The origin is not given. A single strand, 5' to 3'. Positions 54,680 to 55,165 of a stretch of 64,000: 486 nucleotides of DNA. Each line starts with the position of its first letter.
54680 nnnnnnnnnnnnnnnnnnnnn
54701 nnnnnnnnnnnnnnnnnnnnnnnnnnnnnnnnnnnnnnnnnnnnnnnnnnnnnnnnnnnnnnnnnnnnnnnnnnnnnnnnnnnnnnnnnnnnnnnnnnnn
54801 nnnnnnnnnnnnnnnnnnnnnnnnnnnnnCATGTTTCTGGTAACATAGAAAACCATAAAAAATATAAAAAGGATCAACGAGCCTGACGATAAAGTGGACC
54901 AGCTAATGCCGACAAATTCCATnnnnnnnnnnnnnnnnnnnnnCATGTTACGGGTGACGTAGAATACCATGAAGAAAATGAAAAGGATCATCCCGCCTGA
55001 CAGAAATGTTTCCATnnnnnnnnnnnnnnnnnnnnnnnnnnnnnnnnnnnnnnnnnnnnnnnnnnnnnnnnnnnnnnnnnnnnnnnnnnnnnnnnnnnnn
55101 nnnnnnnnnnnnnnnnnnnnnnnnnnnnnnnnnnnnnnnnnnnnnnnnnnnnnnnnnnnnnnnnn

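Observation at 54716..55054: Unannotated tandem triplet of conserved small hydrophobic peptide genes with its own leaderless promoter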

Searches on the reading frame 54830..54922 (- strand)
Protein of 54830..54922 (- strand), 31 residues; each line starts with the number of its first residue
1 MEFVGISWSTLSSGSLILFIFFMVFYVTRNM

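Call 9: search_protein_families(library=pfam, proteins=[window:54830-54922:-], max_evalue=10)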
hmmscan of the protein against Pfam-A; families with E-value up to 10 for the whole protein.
seq(31 aa): 1 family
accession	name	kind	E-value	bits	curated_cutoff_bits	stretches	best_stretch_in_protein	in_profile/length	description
PF06692.16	MNSV_P7B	-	0.31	11.5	22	1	12-28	14-30/61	Melon necrotic spot virus P7B protein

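Call 10: search_protein_families(library=ncbifam, proteins=[window:54830-54922:-], max_evalue=10)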
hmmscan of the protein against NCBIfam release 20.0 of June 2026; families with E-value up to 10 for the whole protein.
seq(31 aa): 0 families

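Call 30: search_protein_representatives(alignment_id=A2)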
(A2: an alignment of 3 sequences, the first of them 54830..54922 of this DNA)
Query: 3 sequences, 31 profile positions. Proteins with E-value up to 0.001 (for the whole library): 4; up to 1e-10: 0; up to 1e-30: 0. The best 4 are listed.
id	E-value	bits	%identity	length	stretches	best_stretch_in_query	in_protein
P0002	5.1e-08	48.8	-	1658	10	11-28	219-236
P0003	1.1e-05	41.4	-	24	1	10-31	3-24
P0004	2.0e-04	37.4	-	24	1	9-31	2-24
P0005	2.2e-04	37.3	-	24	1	10-30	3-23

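Call 36: find_encoding_contigs(protein=P0007, flank=3000, max_places=4)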
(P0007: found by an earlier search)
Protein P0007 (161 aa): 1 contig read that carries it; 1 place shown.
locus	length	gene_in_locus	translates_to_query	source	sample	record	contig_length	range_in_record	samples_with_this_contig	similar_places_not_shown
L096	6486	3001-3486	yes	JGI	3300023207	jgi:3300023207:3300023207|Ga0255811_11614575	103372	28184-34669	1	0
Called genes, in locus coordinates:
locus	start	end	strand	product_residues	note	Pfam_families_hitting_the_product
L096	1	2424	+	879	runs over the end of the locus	PF02861:Clp_N, PF23569:NBD_SMAX1, PF00004:AAA, PF17871:AAA_lid_9, PF00004:AAA, PF07724:AAA_2, PF07728:AAA_5, PF10431:ClpB_D2-small, +6 more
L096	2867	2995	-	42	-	-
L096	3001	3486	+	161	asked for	PF02577:BFN_dom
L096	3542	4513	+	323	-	PF01073:3Beta_HSD, PF01370:Epimerase, PF02719:Polysacc_synt_2, PF04321:RmlD_sub_bind, PF05368:NmrA (weak), PF13460:NAD_binding_10, PF16363:GDP_Man_Dehyd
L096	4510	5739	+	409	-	PF00994:MoCF_biosynth, PF02464:CinA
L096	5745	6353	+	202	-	PF10469:AKAP7_NLS, PF13563:2_5_RNA_ligase2, PF02834:LigT_PEase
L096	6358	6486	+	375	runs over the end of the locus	PF00154:RecA_N, PF06745:ATPase (weak), PF08423:Rad51, PF27531:MT3502_N (weak), PF21096:RecA_C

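Call 37: find_encoding_contigs(protein=P0008, flank=3000, max_places=4)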
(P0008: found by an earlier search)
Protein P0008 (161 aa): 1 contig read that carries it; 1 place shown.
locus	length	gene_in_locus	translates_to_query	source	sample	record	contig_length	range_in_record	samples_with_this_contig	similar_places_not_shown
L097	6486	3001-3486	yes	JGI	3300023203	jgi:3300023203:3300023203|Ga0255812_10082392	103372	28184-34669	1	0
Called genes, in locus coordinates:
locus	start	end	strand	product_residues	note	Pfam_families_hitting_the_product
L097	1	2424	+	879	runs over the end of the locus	PF02861:Clp_N, PF23569:NBD_SMAX1, PF00004:AAA, PF17871:AAA_lid_9, PF00004:AAA, PF07724:AAA_2, PF07728:AAA_5, PF10431:ClpB_D2-small, +6 more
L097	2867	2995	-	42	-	-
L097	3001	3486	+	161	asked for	PF02577:BFN_dom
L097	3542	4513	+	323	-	PF01073:3Beta_HSD, PF01370:Epimerase, PF02719:Polysacc_synt_2, PF04321:RmlD_sub_bind, PF05368:NmrA (weak), PF13460:NAD_binding_10, PF16363:GDP_Man_Dehyd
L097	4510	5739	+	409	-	PF00994:MoCF_biosynth, PF02464:CinA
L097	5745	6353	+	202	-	PF10469:AKAP7_NLS, PF13563:2_5_RNA_ligase2, PF02834:LigT_PEase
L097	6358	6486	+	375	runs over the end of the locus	PF00154:RecA_N, PF06745:ATPase (weak), PF08423:Rad51, PF27531:MT3502_N (weak), PF21096:RecA_C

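Call 48: search_protein_families(library=pfam, alignment_id=A1, max_evalue=10)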
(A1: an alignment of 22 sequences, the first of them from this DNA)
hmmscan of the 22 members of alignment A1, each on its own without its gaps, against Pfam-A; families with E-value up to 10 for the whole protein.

A. member 1, seq(31 aa): 1 family
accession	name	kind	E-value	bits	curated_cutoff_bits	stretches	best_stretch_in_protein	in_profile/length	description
PF06692.16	MNSV_P7B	-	0.31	11.5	22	1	12-28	14-30/61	Melon necrotic spot virus P7B protein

B. families by the number of members that match (of 22 scanned): 4 families
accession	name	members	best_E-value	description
PF06692.16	MNSV_P7B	7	0.012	Melon necrotic spot virus P7B protein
PF25044.1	DUF7789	3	0.0048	Domain of unknown function (DUF7789)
PF20082.4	DUF6476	1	0.2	Family of unknown function (DUF6476)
PF15188.11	CCDC-167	1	1.6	Coiled-coil domain-containing protein 167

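Call 67: search_protein_families(library=padloc, proteins=[window:54830-54922:-], max_evalue=1)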
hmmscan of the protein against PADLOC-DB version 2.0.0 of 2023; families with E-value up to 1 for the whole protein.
seq(31 aa): 0 families

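Call 73: predict_structure(alignment_id=A2)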
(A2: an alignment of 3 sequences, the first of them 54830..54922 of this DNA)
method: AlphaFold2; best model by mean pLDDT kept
length: 31 residues; sequences in the alignment: 3
mean_pLDDT: 87.2   pTM: 0.42
mean pLDDT of the five models: 87.2, 76.7, 76.4, 75.4, 73.1
residues with pLDDT >= 90: 15; 70-90: 14; 50-70: 2; < 50: 0
segments of 3 or more residues with pLDDT < 50: none
pLDDT, mean of each block of 10 residues (from residue 1): 78 93 93 72
secondary structure, 60 per line:
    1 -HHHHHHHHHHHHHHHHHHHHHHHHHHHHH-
elements in order: H2-30

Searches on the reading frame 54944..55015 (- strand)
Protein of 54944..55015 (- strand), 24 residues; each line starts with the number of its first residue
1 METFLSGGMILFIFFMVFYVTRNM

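Call 9: search_protein_families(library=pfam, proteins=[window:54944-55015:-], max_evalue=10)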
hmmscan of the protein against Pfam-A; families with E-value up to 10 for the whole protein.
seq(24 aa): 1 family
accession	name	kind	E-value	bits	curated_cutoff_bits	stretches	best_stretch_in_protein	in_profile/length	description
PF06692.16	MNSV_P7B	-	0.29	11.6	22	1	9-21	18-30/61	Melon necrotic spot virus P7B protein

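Call 10: search_protein_families(library=ncbifam, proteins=[window:54944-55015:-], max_evalue=10)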
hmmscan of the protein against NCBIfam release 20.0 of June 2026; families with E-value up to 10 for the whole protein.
seq(24 aa): 0 families

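Call 28: find_related_loci(query=A3, collection=metagenome_contigs, flank=3000)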
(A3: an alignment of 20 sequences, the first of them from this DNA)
Query A3 (24 aa) in metagenome_contigs; peptide patterns used: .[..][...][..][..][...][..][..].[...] (x = any residue, [..] = any of these).
73 stretches matched a pattern; 11 encode a relative of the query (tblastn E <= 1e-3); 11 distinct loci.
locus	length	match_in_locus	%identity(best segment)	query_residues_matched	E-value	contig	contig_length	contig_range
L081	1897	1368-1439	71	1-24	2e-8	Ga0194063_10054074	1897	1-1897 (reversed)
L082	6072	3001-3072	67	1-24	4e-7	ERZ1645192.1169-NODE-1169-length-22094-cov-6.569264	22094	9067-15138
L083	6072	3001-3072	50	1-24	5e-7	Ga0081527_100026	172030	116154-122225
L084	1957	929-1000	58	1-24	8e-7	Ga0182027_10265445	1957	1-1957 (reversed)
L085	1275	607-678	67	1-24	7e-7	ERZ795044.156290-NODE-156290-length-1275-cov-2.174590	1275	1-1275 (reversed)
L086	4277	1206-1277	50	1-24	4e-6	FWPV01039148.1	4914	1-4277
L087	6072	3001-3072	50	1-24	4e-6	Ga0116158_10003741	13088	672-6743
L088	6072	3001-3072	50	1-24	4e-6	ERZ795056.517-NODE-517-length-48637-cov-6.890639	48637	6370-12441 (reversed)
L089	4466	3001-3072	58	1-24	5e-6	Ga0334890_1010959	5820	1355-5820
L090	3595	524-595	58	1-24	5e-6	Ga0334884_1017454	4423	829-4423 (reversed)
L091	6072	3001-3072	54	1-24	3e-5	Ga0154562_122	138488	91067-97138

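Call 47: search_solved_structures(query=A3, max_evalue=10)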
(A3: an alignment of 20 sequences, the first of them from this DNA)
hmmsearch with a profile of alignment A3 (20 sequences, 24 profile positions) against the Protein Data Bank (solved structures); distinct sequences matched with E-value up to 10: 1.
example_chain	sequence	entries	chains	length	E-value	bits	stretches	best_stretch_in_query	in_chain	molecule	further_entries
7deg_C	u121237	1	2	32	2.1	11.3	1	6-19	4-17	Cytochrome oxidase subunit IIa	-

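Call 67: search_protein_families(library=padloc, proteins=[window:54944-55015:-], max_evalue=1)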
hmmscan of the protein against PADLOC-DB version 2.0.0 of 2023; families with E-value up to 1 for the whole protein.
seq(24 aa): 0 families
